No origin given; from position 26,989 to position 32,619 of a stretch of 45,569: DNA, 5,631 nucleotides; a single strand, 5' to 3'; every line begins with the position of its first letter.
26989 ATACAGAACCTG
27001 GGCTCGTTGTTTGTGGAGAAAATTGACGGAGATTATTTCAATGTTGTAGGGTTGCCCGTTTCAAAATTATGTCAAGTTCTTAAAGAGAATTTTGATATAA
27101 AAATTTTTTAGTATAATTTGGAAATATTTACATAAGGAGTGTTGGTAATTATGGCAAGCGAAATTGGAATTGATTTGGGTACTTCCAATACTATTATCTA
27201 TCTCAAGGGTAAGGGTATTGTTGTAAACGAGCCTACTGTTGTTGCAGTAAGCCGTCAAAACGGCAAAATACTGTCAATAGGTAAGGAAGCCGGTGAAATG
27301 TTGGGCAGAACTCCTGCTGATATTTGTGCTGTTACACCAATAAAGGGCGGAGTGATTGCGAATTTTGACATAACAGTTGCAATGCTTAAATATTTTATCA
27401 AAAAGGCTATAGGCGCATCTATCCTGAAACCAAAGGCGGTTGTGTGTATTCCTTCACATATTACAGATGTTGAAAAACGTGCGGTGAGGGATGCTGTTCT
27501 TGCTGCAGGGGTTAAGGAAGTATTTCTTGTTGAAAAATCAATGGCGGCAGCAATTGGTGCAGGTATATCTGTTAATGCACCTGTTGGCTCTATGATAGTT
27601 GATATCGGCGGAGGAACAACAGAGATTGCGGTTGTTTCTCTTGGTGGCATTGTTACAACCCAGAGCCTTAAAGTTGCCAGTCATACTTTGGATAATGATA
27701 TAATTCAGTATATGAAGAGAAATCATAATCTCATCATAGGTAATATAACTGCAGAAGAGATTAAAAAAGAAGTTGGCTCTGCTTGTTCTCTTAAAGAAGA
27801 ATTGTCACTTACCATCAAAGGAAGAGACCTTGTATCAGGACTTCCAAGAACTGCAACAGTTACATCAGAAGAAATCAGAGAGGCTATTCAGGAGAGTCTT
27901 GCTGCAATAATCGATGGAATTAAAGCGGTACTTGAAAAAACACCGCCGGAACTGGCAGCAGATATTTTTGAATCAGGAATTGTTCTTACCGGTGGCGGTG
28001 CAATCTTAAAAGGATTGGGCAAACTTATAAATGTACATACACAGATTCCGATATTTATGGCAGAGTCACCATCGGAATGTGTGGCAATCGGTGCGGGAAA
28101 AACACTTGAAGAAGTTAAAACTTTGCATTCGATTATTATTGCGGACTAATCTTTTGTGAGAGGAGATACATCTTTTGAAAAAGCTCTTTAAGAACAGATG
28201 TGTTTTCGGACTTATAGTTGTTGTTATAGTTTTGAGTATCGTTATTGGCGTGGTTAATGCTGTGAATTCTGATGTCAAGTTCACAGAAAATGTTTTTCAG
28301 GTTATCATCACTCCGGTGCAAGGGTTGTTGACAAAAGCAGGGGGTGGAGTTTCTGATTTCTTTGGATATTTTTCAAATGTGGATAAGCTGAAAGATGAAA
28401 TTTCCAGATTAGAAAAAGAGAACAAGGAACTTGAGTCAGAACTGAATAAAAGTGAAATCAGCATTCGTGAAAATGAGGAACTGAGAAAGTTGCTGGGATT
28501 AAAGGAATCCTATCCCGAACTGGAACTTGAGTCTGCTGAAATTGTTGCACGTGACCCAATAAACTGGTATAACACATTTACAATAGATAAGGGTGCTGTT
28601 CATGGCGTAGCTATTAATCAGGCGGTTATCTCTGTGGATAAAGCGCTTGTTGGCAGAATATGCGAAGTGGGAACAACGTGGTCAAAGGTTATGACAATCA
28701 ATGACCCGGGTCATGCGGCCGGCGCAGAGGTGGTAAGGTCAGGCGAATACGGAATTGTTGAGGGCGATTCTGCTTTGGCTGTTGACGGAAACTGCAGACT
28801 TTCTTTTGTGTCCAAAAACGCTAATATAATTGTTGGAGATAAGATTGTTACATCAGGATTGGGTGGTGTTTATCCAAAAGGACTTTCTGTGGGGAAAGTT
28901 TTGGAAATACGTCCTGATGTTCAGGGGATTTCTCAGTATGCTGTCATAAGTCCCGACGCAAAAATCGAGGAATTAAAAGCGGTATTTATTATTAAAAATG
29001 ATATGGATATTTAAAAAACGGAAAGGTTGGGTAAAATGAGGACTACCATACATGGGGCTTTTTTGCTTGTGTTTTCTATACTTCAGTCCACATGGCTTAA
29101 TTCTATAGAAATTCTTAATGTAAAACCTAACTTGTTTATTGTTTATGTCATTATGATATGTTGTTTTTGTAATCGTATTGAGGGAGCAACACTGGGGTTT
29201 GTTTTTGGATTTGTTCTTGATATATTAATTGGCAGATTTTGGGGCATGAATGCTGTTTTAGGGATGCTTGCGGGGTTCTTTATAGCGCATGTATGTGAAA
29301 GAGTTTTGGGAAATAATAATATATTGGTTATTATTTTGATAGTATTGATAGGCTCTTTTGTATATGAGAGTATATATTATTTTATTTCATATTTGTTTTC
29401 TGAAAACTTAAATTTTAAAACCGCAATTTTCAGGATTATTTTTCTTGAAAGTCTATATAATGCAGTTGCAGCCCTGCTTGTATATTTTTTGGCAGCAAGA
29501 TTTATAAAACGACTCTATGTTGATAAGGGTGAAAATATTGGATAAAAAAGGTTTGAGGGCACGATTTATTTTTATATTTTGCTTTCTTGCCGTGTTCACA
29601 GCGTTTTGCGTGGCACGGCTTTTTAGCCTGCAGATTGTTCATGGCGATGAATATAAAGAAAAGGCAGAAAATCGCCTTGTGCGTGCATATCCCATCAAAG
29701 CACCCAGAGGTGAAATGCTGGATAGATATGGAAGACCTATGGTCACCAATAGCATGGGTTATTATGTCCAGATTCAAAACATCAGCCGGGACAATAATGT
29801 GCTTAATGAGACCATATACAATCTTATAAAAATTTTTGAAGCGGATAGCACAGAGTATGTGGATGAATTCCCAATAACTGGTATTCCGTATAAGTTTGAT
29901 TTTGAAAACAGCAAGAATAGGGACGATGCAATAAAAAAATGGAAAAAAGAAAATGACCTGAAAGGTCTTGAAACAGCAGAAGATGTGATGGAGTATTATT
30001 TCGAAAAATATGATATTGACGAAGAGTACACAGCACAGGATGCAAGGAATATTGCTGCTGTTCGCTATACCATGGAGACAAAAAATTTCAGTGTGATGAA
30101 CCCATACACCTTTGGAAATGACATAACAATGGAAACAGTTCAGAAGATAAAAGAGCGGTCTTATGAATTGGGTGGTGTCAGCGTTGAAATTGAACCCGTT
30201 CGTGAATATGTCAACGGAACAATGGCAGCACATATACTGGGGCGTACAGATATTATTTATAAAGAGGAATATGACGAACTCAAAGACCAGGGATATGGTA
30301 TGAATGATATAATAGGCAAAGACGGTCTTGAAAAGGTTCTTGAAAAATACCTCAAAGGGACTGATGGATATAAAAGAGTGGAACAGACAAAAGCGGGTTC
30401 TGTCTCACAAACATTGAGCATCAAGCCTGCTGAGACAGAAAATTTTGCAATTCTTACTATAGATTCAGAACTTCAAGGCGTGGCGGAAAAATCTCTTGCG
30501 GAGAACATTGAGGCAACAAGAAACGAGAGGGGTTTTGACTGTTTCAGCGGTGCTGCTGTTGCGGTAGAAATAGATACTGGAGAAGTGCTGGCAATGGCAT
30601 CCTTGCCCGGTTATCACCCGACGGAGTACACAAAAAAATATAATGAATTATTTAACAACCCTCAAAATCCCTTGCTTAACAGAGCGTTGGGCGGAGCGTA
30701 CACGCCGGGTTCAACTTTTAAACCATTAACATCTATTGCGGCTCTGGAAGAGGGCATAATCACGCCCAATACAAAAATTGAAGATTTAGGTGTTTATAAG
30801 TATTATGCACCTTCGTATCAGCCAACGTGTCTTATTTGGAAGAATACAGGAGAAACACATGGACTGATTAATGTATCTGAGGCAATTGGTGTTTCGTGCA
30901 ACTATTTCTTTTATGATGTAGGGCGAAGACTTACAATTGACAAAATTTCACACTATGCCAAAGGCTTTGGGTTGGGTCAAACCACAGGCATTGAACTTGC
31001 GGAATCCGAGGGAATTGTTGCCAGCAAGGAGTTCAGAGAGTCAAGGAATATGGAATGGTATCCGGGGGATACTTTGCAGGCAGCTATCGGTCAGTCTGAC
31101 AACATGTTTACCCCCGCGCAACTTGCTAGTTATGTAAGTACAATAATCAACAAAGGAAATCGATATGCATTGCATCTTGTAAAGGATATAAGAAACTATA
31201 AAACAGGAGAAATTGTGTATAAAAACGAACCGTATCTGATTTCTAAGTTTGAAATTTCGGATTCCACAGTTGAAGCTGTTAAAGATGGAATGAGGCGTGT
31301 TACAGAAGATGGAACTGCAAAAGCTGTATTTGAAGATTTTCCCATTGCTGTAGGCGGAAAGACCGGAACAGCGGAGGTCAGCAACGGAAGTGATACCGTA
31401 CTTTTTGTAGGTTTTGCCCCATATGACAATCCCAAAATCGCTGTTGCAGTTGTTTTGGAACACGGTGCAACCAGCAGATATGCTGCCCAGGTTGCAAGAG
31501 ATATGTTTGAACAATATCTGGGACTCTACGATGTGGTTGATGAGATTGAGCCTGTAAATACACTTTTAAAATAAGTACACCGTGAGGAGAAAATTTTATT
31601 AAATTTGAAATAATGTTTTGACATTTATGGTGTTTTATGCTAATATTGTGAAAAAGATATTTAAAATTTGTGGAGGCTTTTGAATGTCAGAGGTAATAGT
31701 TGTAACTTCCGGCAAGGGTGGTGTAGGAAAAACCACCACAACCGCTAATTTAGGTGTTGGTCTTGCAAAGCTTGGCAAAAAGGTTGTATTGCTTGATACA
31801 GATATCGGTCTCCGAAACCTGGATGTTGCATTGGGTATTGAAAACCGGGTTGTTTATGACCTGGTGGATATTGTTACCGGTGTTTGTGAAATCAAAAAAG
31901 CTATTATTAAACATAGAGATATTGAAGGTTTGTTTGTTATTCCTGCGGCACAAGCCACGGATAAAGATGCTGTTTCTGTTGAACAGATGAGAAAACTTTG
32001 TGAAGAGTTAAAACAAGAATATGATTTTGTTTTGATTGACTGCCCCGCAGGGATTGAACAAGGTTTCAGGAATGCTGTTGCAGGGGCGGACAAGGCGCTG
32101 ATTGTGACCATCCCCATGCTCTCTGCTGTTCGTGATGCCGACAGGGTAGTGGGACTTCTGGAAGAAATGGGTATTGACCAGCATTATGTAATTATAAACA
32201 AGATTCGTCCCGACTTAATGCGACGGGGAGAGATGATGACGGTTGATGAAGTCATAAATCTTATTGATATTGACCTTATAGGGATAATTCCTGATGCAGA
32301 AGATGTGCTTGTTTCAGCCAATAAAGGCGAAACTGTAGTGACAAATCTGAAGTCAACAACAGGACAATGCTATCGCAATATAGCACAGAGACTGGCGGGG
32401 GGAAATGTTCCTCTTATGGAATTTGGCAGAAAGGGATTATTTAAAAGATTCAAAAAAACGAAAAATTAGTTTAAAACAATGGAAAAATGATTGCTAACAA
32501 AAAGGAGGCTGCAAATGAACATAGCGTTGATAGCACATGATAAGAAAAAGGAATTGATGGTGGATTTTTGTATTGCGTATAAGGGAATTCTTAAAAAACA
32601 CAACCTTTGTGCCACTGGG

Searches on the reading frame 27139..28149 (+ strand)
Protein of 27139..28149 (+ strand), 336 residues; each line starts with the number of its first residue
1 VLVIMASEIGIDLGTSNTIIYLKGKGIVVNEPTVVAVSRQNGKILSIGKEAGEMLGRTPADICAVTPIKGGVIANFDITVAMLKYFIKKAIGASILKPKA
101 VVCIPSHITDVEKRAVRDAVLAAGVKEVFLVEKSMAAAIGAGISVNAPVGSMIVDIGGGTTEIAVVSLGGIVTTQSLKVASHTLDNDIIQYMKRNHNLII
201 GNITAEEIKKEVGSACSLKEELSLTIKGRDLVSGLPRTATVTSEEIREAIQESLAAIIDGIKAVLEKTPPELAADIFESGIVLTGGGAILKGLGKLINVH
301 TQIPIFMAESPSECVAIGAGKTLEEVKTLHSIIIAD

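Call 78: search_protein_families(library=ncbifam, proteins=[window:27139-28149:+], max_evalue=1e-10)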
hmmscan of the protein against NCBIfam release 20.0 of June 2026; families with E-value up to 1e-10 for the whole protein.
window:27139-28149:+ (336 aa): 8 families
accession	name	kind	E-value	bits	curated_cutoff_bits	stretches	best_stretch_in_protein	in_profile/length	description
NF010539.0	PRK13927.1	subfamily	1.4e-135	451.6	293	1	4-331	4-334/339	rod shape-determining protein MreB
TIGR00904.1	mreB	subfamily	1.2e-128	428.9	365.75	1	6-329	2-332/334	MreB/Mrl family cell shape determining protein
NF010540.1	PRK13929.1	exception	8.4e-120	399.8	515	1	6-330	4-331/334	rod-share determining protein MreBH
TIGR01174.1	ftsA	equivalog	2.7e-18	66.2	175.85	1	114-308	161-345/371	cell division protein FtsA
NF040964.1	MamK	subfamily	3.4e-18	65.8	400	1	9-300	3-292/335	MamK family actin-like protein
NF053558.1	BeeR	equivalog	1e-15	57.6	530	1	9-297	3-304/349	BeeR family actin-like protein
TIGR01991.1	HscA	equivalog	4.9e-15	55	708.55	1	70-321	102-357/600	Fe-S protein assembly chaperone HscA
NF003520.0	PRK05183.1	subfamily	1.4e-12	46.9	620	1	71-321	123-377/621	Fe-S protein assembly chaperone HscA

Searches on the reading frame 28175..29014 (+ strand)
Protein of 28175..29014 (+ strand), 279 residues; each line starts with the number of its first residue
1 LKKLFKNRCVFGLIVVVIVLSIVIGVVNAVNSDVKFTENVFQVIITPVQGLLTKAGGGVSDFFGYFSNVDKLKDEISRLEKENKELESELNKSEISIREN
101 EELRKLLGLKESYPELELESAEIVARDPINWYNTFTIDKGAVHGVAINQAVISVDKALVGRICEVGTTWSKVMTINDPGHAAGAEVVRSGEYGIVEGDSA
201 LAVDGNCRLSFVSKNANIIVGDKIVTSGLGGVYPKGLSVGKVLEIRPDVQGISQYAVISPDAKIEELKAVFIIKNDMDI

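Call 78: search_protein_families(library=ncbifam, proteins=[window:28175-29014:+], max_evalue=1e-10)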
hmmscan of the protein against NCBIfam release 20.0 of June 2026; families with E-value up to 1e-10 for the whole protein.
window:28175-29014:+ (279 aa): 15 families
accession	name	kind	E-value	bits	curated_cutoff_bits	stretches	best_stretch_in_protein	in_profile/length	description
TIGR00219.1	mreC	equivalog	1.4e-38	132.6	92.75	1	13-276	12-274/283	rod shape-determining protein MreC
NF010519.0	PRK13922.13-4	equivalog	2.5e-30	105.9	505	1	5-275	8-273/406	rod shape-determining protein MreC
NF010527.0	PRK13922.6-2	equivalog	2.1e-29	102.5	289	1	53-275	30-246/249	rod shape-determining protein MreC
NF010533.0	PRK13922.9-5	equivalog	5.2e-27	94.8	384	1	10-244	22-251/345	rod shape-determining protein MreC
NF010532.0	PRK13922.9-3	equivalog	4.8e-26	91.5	243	1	57-277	48-264/280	rod shape-determining protein MreC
NF010512.0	PRK13922.12-1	equivalog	9.2e-25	87.4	336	1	7-273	13-265/287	rod shape-determining protein MreC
NF010520.0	PRK13922.13-5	equivalog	3.1e-23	82.4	343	1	12-274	9-261/263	rod shape-determining protein MreC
NF010514.0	PRK13922.12-4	equivalog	6.9e-22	77.9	337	1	13-245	28-251/276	rod shape-determining protein MreC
NF010518.0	PRK13922.13-3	equivalog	9.3e-22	77.5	385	1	11-232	19-242/295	rod shape-determining protein MreC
NF010524.0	PRK13922.14-4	equivalog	3.1e-21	75.7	332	1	14-274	7-269/270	rod shape-determining protein MreC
NF010510.0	PRK13922.11-5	equivalog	9.3e-21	74.2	415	1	6-270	6-267/334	rod shape-determining protein MreC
NF010513.0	PRK13922.12-3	equivalog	4.9e-18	65.5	380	1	16-248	24-256/305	rod shape-determining protein MreC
NF011450.0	PRK14872.1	equivalog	2.9e-17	62.9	407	0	19-191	16-177/338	rod shape-determining protein MreC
NF010507.0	PRK13922.10-6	equivalog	9.3e-15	54.9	219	1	206-275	183-250/252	rod shape-determining protein MreC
NF010536.0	PRK13923.2-1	equivalog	7.1e-12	45.5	271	1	93-272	10-186/210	putative spore coat protein regulator protein YlbO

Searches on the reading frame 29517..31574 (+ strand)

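Call 78: search_protein_families(library=ncbifam, proteins=[window:29517-31574:+], max_evalue=1e-10)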
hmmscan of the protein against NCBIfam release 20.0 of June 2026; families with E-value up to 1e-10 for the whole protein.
window:29517-31574:+ (685 aa): 18 families
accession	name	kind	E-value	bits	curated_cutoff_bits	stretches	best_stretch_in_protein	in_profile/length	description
TIGR03423.1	pbp2_mrdA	equivalog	1.4e-147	492.8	455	2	188-669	108-592/593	penicillin-binding protein 2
TIGR02214.1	spoVD_pbp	equivalog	2e-75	254.4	688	2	188-666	107-549/636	stage V sporulation protein D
NF008061.0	PRK10795.1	equivalog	3.2e-75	253.9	962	1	207-666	143-611/634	peptidoglycan DD-transpeptidase MrdA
NF038278.1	strep_PBP2B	exception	5.5e-54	183.7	975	1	13-668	8-675/678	penicillin-binding protein PBP2B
NF011685.0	PRK15105.1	subfamily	1.8e-31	109.4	737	1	216-669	154-555/588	peptidoglycan glycosyltransferase FtsI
NF051842.1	PBP4_5_Efaec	equivalog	8.3e-30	103.7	700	1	215-661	240-659/668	penicillin-binding protein PBP4(5)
NF000237.1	MECA_PBP2A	equivalog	2.9e-29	101.9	750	1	223-660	235-649/668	PBP2a family beta-lactam-resistant peptidoglycan transpeptidase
NF053573.1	PBP2_PenA_Neis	exception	1.1e-27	96.9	1105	1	205-669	145-558/572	peptidoglycan D,D-transpeptidase PBP2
NF000409.1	MECA_pure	exception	2.8e-27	95.5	1490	1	227-649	239-635/668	PBP2a family beta-lactam-resistant peptidoglycan transpeptidase MecA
NF033378.1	MECD_PBP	exception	3.8e-27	94.9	1450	1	205-661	220-660/678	PBP2a family beta-lactam-resistant peptidoglycan transpeptidase MecD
NF000406.1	MECB_PBP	exception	5.8e-26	91.1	1450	1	229-665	240-661/674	PBP2a family beta-lactam-resistant peptidoglycan transpeptidase MecB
TIGR02074.1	PBP_1a_fam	subfamily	1.2e-25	90.4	508.75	1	311-636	225-497/535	PBP1A family penicillin-binding protein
NF000410.1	MECA1_pure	exception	1.4e-25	89.5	1480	1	222-663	234-647/666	PBP2a family beta-lactam-resistant peptidoglycan transpeptidase MecA1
NF000407.1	MECC_PBP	exception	6.4e-25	87.5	1500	1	228-648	237-631/665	PBP2a family beta-lactam-resistant peptidoglycan transpeptidase MecC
NF000408.1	MECA2_pure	exception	1.1e-24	86.6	1525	1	228-650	240-640/668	PBP2a family beta-lactam-resistant peptidoglycan transpeptidase MecA2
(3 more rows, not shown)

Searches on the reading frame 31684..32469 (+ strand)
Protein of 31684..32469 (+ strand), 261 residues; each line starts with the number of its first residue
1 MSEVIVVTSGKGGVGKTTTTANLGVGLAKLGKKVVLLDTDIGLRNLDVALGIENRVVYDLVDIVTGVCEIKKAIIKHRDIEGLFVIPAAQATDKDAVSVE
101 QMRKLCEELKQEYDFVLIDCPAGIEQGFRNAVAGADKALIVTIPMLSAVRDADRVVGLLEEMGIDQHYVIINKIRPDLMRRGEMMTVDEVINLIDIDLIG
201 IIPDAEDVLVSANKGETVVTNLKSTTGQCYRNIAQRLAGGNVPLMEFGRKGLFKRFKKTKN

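Call 78: search_protein_families(library=ncbifam, proteins=[window:31684-32469:+], max_evalue=1e-10)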
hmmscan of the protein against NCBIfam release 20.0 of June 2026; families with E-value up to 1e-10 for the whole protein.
window:31684-32469:+ (261 aa): 14 families
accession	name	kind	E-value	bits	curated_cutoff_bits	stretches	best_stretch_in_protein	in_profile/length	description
TIGR01968.1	minD_bact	equivalog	2.5e-106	354.8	212.9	1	3-258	2-259/261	septum site-determining protein MinD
NF008079.0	PRK10818.1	equivalog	3e-66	223.5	508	1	1-256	1-267/270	septum site-determining protein MinD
TIGR01969.1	minD_arch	subfamily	3.6e-52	177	201.75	1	4-256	2-249/251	cell division ATPase MinD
NF041546.1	ParA_partition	equivalog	1.8e-17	63.6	180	0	4-40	1-37/203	ParA family partition ATPase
NF041136.1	MrpORP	equivalog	1.3e-16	60.8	450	1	3-236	6-247/365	iron-sulfur cluster carrier protein MrpORP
TIGR01007.1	eps_fam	subfamily_domain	2.7e-16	59.7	108.05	1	4-177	19-193/204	polysaccharide biosynthesis tyrosine autokinase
TIGR03371.1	cellulose_yhjQ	equivalog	6.4e-15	55.3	157.85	1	3-177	2-181/246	cellulose biosynthesis protein BcsQ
TIGR03815.1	CpaE_hom_Actino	equivalog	1.1e-14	54.4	154.45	1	2-229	111-332/340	septum site-determining protein Ssd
TIGR03018.1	pepcterm_TyrKin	hypoth_equivalog_domain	6.5e-13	48.5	230.65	1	3-124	36-160/207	XrtA-associated tyrosine autokinase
TIGR00345.1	GET3_arsA_TRC40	subfamily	1.1e-12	48.1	135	0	9-58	3-55/299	TRC40/GET3/ArsA family transport-energizing ATPase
NF047398.1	AAA_KGGVGR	domain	1.8e-12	48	90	0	3-126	3-155/190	KGGVGR-motif variant AAA ATPase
TIGR01281.1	DPOR_bchL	equivalog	2e-12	47.1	345.15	1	6-237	3-243/268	ferredoxin:protochlorophyllide reductase (ATP-dependent) iron-sulfur ATP-binding protein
NF008669.0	PRK11670.1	equivalog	9.2e-12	44.5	348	1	3-237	108-349/369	iron-sulfur cluster carrier protein ApbC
NF008568.0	PRK11519.1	equivalog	2.9e-11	42.3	1068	1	3-174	527-698/720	tyrosine-protein kinase Wzc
